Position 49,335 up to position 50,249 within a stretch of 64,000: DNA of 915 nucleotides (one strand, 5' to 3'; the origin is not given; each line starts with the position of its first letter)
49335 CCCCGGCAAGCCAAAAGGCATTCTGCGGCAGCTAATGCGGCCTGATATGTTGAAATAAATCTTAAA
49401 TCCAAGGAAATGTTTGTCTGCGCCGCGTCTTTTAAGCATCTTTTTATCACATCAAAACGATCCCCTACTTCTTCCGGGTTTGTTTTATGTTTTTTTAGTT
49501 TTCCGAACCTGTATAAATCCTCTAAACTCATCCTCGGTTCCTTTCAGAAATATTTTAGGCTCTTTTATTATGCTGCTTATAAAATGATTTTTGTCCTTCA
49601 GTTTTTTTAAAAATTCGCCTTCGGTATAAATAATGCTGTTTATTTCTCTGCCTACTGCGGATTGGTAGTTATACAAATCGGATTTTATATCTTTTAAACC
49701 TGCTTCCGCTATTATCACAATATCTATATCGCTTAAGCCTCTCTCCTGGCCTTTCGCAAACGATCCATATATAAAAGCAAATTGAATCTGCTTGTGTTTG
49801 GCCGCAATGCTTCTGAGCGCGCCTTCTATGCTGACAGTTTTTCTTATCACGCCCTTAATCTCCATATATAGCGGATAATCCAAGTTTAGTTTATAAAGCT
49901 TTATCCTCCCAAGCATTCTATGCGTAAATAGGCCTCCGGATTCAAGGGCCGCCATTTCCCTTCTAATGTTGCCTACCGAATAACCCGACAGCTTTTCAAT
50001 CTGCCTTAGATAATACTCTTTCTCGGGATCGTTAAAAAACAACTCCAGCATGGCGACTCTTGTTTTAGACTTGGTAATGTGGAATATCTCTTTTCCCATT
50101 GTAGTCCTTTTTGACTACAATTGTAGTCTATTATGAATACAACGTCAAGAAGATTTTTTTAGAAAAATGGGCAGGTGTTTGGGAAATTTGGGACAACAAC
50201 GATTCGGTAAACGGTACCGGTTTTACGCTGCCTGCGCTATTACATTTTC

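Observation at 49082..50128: MNT-HEPN pair and an AbiEii-like NTase pair share a TACAA/TTGTA operator and both follow LRP-protein loci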

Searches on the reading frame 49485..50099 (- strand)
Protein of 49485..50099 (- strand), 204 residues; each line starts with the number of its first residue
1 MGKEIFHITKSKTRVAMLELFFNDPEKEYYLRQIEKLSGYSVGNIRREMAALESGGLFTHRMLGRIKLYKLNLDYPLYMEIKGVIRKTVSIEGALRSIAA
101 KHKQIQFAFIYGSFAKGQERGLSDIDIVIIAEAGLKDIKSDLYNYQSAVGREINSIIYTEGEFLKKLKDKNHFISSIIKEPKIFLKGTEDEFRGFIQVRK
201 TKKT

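Call 6: search_protein_families(library=pfam, proteins=[window:49485-50099:-], max_evalue=0.1)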
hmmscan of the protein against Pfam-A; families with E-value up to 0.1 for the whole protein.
window:49485-50099:- (204 aa): 2 families
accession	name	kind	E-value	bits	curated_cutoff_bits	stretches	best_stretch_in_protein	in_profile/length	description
PF18765.7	Polbeta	-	1.6e-11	44.7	26.9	1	95-184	3-87/93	Polymerase beta, Nucleotidyltransferase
PF01909.29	NTP_transf_2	-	1.2e-06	29.3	21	1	98-162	8-78/93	Nucleotidyltransferase domain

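Call 8: search_protein_families(library=ncbifam, proteins=[window:49485-50099:-], max_evalue=0.1)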
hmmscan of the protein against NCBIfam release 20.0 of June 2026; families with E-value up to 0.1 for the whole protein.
window:49485-50099:- (204 aa): 6 families
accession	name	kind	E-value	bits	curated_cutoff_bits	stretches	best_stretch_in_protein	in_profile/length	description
NF047752.1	MntA_antitoxin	equivalog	1.1e-07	31.7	60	1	100-157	2-53/106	type VII toxin-antitoxin system MntA family adenylyltransferase antitoxin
NF033788.1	HTH_metalloreg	subfamily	0.0087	15.8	55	1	4-72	3-69/77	metalloregulator ArsR/SmtB family transcription factor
NF040954.1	Arch_KDGaldase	equivalog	0.02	14.2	390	1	142-175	128-161/288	bifunctional 2-dehydro-3-deoxy-phosphogluconate/2-dehydro-3-deoxy-6-phosphogalactonate aldolase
NF040958.1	linco_LnuH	exception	0.045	13.2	540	1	95-131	10-46/256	lincosamide nucleotidyltransferase Lnu(H)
NF012212.1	ANT_9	subfamily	0.068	12.4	340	1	102-137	18-53/249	aminoglycoside nucleotidyltransferase ANT(9)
NF051895.1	anti_phage_HalB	equivalog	0.088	12.4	190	0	110-191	4-75/211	anti-phage Hailong system nucleotidyltransferase HalB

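Call 9: search_protein_families(library=padloc, proteins=[window:49485-50099:-], max_evalue=0.1)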
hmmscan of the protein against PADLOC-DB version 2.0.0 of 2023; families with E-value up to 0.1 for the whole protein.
window:49485-50099:- (204 aa): 12 families
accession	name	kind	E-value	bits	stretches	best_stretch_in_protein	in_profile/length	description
PDLC04368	PDC-M05A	-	5.7e-51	171.2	1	9-193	10-196/201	-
PDLC04372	PDC-M05A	-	1.3e-34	117.8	1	41-192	11-164/167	-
PDLC04369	PDC-M05A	-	7.1e-23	79.3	1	12-192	13-191/201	-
PDLC04370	PDC-M05A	-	8.2e-16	56.4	1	11-187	14-189/194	-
PDLC04371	PDC-M05A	-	3e-12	44.7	1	11-155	30-177/211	-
PDLC04907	PDC-S09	-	7.2e-05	20.9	1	95-132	17-54/114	-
PDLC04904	PDC-S09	-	8.9e-05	20.7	1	96-133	17-53/104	-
PDLC04906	PDC-S09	-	0.00011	20.5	1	104-136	23-55/98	-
PDLC04903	PDC-S09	-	0.00015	20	1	104-137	25-58/108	-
PDLC01438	Csa3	-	0.00044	18.4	1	3-116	139-241/305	"CAS-I,CAS-II,CAS-III,CAS-IV,CAS-V,CAS-VI; associated_signaling"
PDLC04902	PDC-S09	-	0.00059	18.1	1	95-136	12-52/97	-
PDLC00802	Cyclase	-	0.015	12.6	1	107-169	55-110/332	oligonucleotide-cyclase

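Call 24: find_homologous_proteins(query=window:49485-50099:-, max_evalue=0.001)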
Query window:49485-50099:- (204 aa): 129 proteins with E <= 0.001 among 298 candidates; the best 120 are listed.
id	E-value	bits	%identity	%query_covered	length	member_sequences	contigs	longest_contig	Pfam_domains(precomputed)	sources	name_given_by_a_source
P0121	1.0e-125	435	100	100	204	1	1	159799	PF18765.8,PF01909.30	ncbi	ncbi:MAG: nucleotidyltransferase domain-containing protein [Candidatus Omnitrophota bacterium]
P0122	6.6e-90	318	70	100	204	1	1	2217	PF18765.8,PF01909.30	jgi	jgi:predicted nucleotidyltransferase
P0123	2.8e-89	316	70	100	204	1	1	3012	PF18765.8,PF01909.30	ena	-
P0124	1.8e-88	314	73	99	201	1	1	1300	PF18765.8,PF01909.30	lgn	-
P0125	2.4e-86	307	71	100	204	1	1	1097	PF18765.8,PF01909.30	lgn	-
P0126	4.4e-85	303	73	96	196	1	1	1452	PF18765.8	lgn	-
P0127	2.3e-83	297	70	100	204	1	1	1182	PF18765.8,PF01909.30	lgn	-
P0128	2.0e-82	294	68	100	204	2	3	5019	PF18765.8,PF01909.30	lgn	-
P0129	4.1e-81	290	67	100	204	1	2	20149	PF18765.8,PF01909.30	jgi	-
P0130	2.5e-80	287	67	98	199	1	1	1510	PF18765.8,PF01909.30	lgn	-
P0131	1.3e-79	285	68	95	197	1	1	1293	PF18765.8,PF01909.30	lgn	-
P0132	1.2e-78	282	65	98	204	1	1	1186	PF18765.8,PF01909.30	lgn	-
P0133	2.3e-78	281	66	98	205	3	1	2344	PF18765.8,PF01909.30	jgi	-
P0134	3.8e-78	280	65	100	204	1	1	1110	PF18765.8,PF01909.30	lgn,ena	-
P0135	1.6e-77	278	64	98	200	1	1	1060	PF18765.8,PF01909.30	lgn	-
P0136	5.9e-77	276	65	98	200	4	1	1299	PF18765.8,PF01909.30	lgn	-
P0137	6.0e-77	276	65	96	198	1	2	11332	PF18765.8,PF01909.30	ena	-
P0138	1.5e-76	275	64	97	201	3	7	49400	PF18765.8,PF01909.30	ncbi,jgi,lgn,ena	-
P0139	3.1e-76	274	62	98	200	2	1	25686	PF18765.8,PF01909.30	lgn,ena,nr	nr:nucleotidyltransferase domain-containing protein [Candidatus Omnitrophota bacterium]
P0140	5.5e-76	273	62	98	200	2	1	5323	PF18765.8,PF01909.30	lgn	-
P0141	5.6e-76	273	62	98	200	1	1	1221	PF18765.8,PF01909.30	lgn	-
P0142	9.8e-76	272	65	96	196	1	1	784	PF18765.8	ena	-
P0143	2.3e-75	271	61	98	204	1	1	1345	PF18765.8,PF01909.30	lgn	-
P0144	6.4e-75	269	61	96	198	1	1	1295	PF18765.8,PF01909.30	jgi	-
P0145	7.4e-75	269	61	98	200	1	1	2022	PF18765.8,PF01909.30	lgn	-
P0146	9.6e-75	269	65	95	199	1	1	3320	PF18765.8,PF01909.30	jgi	jgi:predicted nucleotidyltransferase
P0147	1.2e-74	269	63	100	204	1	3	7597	PF18765.8,PF01909.30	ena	-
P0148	2.9e-74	267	60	98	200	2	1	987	PF18765.8,PF01909.30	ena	-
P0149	4.5e-74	267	61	98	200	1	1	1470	PF18765.8,PF01909.30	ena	-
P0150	9.2e-74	266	60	98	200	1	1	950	PF18765.8,PF01909.30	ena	-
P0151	1.4e-73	265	62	98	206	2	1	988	PF18765.8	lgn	-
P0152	1.4e-73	265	62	98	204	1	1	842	PF18765.8,PF01909.30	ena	-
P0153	1.6e-73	265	61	100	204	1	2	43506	PF18765.8,PF01909.30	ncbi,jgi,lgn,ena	-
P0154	2.3e-73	264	62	97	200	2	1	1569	PF18765.8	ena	-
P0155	2.3e-73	264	60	98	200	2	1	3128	PF18765.8,PF01909.30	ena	-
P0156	2.4e-73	264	63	98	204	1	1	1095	PF18765.8,PF01909.30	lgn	-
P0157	2.5e-73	264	62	97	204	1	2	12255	PF18765.8,PF01909.30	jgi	jgi:uncharacterized protein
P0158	2.6e-73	264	62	97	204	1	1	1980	PF18765.8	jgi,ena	-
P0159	3.3e-73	264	61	97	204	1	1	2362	PF18765.8,PF01909.30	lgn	-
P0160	9.3e-73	262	59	100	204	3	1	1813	PF18765.8,PF01909.30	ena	-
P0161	1.0e-72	262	60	98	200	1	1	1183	PF18765.8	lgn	-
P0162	1.1e-72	262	60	98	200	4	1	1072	PF18765.8,PF01909.30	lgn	-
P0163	4.2e-72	260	59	97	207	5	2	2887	PF18765.8,PF01909.30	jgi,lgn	jgi:predicted nucleotidyltransferase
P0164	6.7e-72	260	64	95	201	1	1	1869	PF18765.8,PF01909.30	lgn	-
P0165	1.4e-71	259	63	96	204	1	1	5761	PF18765.8,PF01909.30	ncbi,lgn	-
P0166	1.9e-71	258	58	100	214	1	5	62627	PF18765.8,PF01909.30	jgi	-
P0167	2.3e-71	258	59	95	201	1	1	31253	PF18765.8,PF01909.30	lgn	-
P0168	3.3e-71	257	60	96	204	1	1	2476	PF18765.8,PF01909.30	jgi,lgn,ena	-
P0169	4.1e-71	257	59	100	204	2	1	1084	PF18765.8,PF01909.30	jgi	jgi:predicted nucleotidyltransferase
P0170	4.1e-71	257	62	95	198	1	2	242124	PF18765.8,PF01909.30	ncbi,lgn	-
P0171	1.0e-70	256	63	97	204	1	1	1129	PF18765.8,PF01909.30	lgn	-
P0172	1.4e-70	255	60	97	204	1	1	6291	PF18765.8,PF01909.30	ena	-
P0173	2.0e-70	255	60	96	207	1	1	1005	PF18765.8,PF01909.30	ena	-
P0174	2.7e-70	254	60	95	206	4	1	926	PF18765.8,PF01909.30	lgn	-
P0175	3.4e-70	254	60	97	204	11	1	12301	PF18765.8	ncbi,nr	ncbi:MAG: nucleotidyltransferase domain-containing protein [Candidatus Omnitrophica bacterium]|nr:nu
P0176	3.6e-70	254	58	98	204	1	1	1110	PF18765.8,PF01909.30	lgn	-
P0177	4.0e-70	254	61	97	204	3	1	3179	PF18765.8,PF01909.30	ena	-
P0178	4.3e-70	254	61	94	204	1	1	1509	PF18765.8,PF01909.30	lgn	-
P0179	5.8e-70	253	59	98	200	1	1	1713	PF18765.8,PF01909.30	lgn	-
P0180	5.8e-70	253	60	96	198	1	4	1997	PF18765.8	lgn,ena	-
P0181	7.3e-70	253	63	96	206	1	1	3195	PF18765.8,PF01909.30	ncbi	-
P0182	7.9e-70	253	59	97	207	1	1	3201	PF18765.8,PF01909.30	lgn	-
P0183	8.6e-70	253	61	95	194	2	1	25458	PF18765.8,PF01909.30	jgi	-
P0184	1.0e-69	252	59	97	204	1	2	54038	PF18765.8,PF01909.30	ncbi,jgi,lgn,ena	-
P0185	1.7e-69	252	59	97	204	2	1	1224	PF18765.8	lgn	-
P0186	4.9e-69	250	60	97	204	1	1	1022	PF18765.8,PF01909.30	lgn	-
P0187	1.4e-68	249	56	99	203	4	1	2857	PF18765.8,PF01909.30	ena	-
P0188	3.0e-68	248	59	97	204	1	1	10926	PF18765.8,PF01909.30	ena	-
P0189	3.1e-68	248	59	97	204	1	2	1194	PF18765.8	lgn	-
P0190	7.3e-68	246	59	97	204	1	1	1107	PF18765.8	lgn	-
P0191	8.8e-68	246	59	97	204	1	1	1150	PF18765.8,PF01909.30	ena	-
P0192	3.1e-67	244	58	97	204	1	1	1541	PF18765.8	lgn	-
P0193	3.5e-67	244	57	97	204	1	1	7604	PF18765.8,PF01909.30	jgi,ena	-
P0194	4.5e-67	244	61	93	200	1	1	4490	PF18765.8,PF01909.30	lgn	-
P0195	4.9e-67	244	61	94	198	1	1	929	PF18765.8,PF01909.30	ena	-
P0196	9.6e-67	243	57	99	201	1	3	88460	PF18765.8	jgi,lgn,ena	-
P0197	3.0e-66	241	58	96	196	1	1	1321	PF18765.8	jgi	jgi:predicted nucleotidyltransferase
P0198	3.6e-66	241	59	93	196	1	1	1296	PF18765.8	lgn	-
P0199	5.0e-66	240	56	96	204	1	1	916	PF18765.8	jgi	jgi:predicted nucleotidyltransferase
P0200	5.5e-66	240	58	94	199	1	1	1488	PF18765.8,PF01909.30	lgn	-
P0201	7.2e-66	240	57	98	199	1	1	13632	PF18765.8,PF01909.30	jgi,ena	-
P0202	1.1e-65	239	56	97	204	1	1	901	PF18765.8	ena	-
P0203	1.3e-64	236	57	97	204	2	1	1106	PF18765.8,PF01909.30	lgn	-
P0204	3.8e-64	234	57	97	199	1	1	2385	PF18765.8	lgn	-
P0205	1.7e-56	209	56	90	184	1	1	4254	PF18765.8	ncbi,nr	ncbi:MAG: nucleotidyltransferase domain-containing protein, partial [Candidatus Omnitrophica bacteri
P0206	2.7e-46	176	47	93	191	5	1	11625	PF18765.8,PF01909.30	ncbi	-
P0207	4.6e-45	172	45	93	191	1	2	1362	PF18765.8,PF01909.30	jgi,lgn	jgi:predicted nucleotidyltransferase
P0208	9.1e-44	168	47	92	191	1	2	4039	PF18765.8,PF01909.30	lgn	-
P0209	8.2e-42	162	44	93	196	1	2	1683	PF18765.8,PF01909.30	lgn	-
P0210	1.0e-41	161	46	94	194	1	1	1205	PF18765.8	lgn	-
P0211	1.8e-41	160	42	95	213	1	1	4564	PF18765.8,PF01909.30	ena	-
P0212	3.1e-41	160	46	93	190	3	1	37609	PF18765.8,PF01909.30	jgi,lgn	jgi:predicted nucleotidyltransferase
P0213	4.5e-41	159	46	94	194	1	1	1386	PF18765.8,PF01909.30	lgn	-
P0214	1.1e-40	158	45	93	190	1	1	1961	PF18765.8,PF01909.30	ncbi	-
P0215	1.3e-40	158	44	91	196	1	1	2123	PF18765.8,PF01909.30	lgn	-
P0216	1.5e-40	157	44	93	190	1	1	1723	PF18765.8,PF01909.30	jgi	jgi:predicted nucleotidyltransferase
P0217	3.5e-40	156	44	90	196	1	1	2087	PF18765.8,PF01909.30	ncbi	-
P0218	4.5e-40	156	46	92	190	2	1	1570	PF18765.8,PF01909.30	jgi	-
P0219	1.1e-39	155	44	93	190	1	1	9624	PF18765.8,PF01909.30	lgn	-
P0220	1.2e-38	151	45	93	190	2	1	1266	PF18765.8,PF01909.30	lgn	-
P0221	1.6e-38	151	42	94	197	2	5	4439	PF18765.8,PF01909.30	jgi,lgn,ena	-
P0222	2.1e-38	150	43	92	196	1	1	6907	PF18765.8,PF01909.30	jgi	-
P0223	3.3e-38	150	41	93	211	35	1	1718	PF18765.8,PF01909.30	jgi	-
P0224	5.3e-38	149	44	95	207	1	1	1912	PF18765.8,PF01909.30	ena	-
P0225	7.4e-38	149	42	93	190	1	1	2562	PF18765.8,PF01909.30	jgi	-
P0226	1.4e-37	148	39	93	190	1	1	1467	PF18765.8,PF01909.30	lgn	-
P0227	2.4e-37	147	41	92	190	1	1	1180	PF18765.8,PF01909.30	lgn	-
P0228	2.0e-36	144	45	89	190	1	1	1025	PF18765.8,PF01909.30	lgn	-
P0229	4.5e-36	143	39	92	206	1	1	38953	PF18765.8,PF25212.3,PF01909.30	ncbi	ncbi:MAG: nucleotidyltransferase domain-containing protein [Pseudomonadota bacterium]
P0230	2.1e-35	141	43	92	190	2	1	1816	PF18765.8,PF01909.30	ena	-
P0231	3.6e-35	140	40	86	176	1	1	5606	PF18765.8,PF01909.30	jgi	jgi:predicted nucleotidyltransferase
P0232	5.1e-35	139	39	92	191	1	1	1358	PF18765.8,PF01909.30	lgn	-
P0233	1.0e-34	138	41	89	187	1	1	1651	PF18765.8,PF01909.30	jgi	-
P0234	1.5e-34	138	39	92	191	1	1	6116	PF18765.8,PF01909.30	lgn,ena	-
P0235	2.5e-34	137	40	92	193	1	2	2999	PF18765.8,PF01909.30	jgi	jgi:predicted nucleotidyltransferase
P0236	4.8e-32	130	38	92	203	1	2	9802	PF18765.8,PF01909.30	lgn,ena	-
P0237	2.6e-31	127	37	91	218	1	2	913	PF18765.8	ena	-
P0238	4.0e-31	127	44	89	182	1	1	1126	PF18765.8,PF07381.18,PF01909.30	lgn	-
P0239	2.2e-30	124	38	92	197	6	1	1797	PF18765.8,PF01909.30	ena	-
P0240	9.5e-30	122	41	87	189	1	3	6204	PF18765.8,PF25212.3,PF24033.2,PF01909.30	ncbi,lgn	-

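Call 27: find_related_loci(query=A2, collection=genome_contigs, flank=2500)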
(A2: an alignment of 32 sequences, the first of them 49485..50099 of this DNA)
Query A2 (204 aa) in genome_contigs; peptide patterns used: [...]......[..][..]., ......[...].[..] (x = any residue, [..] = any of these).
398 stretches matched a pattern; 380 encode a relative of the query (tblastn E <= 1e-3); the best 80 are kept; 80 distinct loci.
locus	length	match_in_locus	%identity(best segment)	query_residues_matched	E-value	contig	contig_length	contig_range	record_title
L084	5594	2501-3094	64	4-201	4e-84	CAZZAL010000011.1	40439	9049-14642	MAG TPA_asm: uncultured Planctomycetia bacterium isolate SRP077602_co2_386 genome assembly, contig: NODE_1479_length_404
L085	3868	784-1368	63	10-204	4e-73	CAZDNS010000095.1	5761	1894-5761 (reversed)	MAG TPA_asm: uncultured Planctomycetia bacterium isolate SRP090828_co1_107 genome assembly, contig: NODE_3427_length_576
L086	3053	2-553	56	21-204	9e-63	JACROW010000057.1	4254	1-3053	MAG: Candidatus Omnitrophota bacterium isolate NC_groundwater_1971_Pr3_S-0.2um_46_2 scaffold_257340, whole genome shotgu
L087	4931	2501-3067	44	4-192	2e-52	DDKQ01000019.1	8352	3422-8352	MAG TPA_asm: Candidatus Subteraquimicrobium carltonvillense isolate UBA2594 UBA2594_contig_1044, whole genome shotgun se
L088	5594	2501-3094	45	4-201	2e-51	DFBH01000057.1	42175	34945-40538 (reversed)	MAG TPA_asm: Candidatus Oleimmundimicrobium americanum isolate UBA3085 UBA3085_contig_27512, whole genome shotgun sequen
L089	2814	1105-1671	46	11-199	1e-50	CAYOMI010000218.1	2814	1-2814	MAG TPA_asm: uncultured Planctomycetales bacterium isolate SRP098346_co1_93 genome assembly, contig: NODE_61811_length_2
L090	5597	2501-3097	55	6-204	2e-74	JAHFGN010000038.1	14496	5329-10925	MAG: Candidatus Omnitrophota bacterium isolate nzgw316 NODE_3612_length_14497_cov_4.002782, whole genome shotgun sequenc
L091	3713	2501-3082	45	4-197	4e-50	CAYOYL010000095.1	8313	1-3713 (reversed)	MAG TPA_asm: uncultured bacterium isolate SRP067234_co1_231 genome assembly, contig: k99_867459, whole genome shotgun se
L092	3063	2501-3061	44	4-190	3e-48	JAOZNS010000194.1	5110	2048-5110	MAG: Candidatus Zixiibacteriota bacterium isolate GMC4.concoct.267_sub GMC4_32226_length_5110_cov_7.973887, whole genome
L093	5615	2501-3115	43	4-204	1e-47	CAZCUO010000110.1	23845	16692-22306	MAG TPA_asm: uncultured bacterium isolate binchicken_co25_128 genome assembly, contig: k141_53139, whole genome shotgun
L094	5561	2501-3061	44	4-190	7e-47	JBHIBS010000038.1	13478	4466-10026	MAG: bacterium isolate K_1_bin.22 NODE_934_length_13478_cov_10.721672, whole genome shotgun sequence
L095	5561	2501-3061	45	4-190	1e-46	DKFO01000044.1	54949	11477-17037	MAG TPA_asm: Candidatus Atribacteria bacterium UBA6794 UBA6794_contig_454, whole genome shotgun sequence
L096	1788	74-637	43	4-191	7e-47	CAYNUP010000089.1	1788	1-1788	MAG TPA_asm: uncultured bacterium isolate SRP231805_co4_9 genome assembly, contig: k141_383345, whole genome shotgun seq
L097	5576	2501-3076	44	4-195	2e-46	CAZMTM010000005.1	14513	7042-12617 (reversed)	MAG TPA_asm: uncultured Gammaproteobacteria bacterium isolate binchicken_co34_245 genome assembly, contig: NODE_6933_len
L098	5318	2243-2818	42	4-195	5e-46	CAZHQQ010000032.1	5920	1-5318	MAG TPA_asm: uncultured Candidatus Saccharibacteria bacterium isolate binchicken_co181_160 genome assembly, contig: NODE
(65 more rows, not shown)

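Call 49: find_related_loci(query=A2, collection=viral_contigs, flank=4000)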
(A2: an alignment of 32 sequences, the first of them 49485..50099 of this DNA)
Query A2 (204 aa) in viral_contigs; peptide patterns used: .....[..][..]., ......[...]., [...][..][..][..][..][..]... (x = any residue, [..] = any of these).
30 stretches matched a pattern, but none encodes a relative of the query by tblastn (E <= 1e-3).

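Call 58: search_solved_structures(query=A2, max_evalue=0.01)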
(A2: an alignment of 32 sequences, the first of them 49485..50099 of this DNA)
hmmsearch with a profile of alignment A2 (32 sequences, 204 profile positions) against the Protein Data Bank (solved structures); distinct sequences matched with E-value up to 0.01: 7.
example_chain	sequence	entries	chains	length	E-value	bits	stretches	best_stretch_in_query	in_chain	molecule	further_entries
8xeh_E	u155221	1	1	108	9.1e-05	25.5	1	93-133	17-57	MNT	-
8xeo_A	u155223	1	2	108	0.00013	25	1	93-133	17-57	MNT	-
9t6t_A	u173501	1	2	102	0.00014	25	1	6-75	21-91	Lmo1102 protein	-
9t6r_A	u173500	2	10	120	0.0002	24.4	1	6-75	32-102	Lmo1102 protein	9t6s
2rff_A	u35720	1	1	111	0.00039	23.5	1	95-173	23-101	Putative nucleotidyltransferase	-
5yep_A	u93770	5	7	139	0.00064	22.8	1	98-139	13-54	Toxin-antitoxin system antidote Mnt family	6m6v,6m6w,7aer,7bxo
3r0a_A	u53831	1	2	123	0.004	20.1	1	11-86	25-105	Putative transcriptional regulator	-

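Call 89: search_protein_families(library=phrogs, proteins=[window:49485-50099:-], max_evalue=0.01)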
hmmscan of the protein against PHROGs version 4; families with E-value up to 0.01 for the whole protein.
window:49485-50099:- (204 aa): 0 families
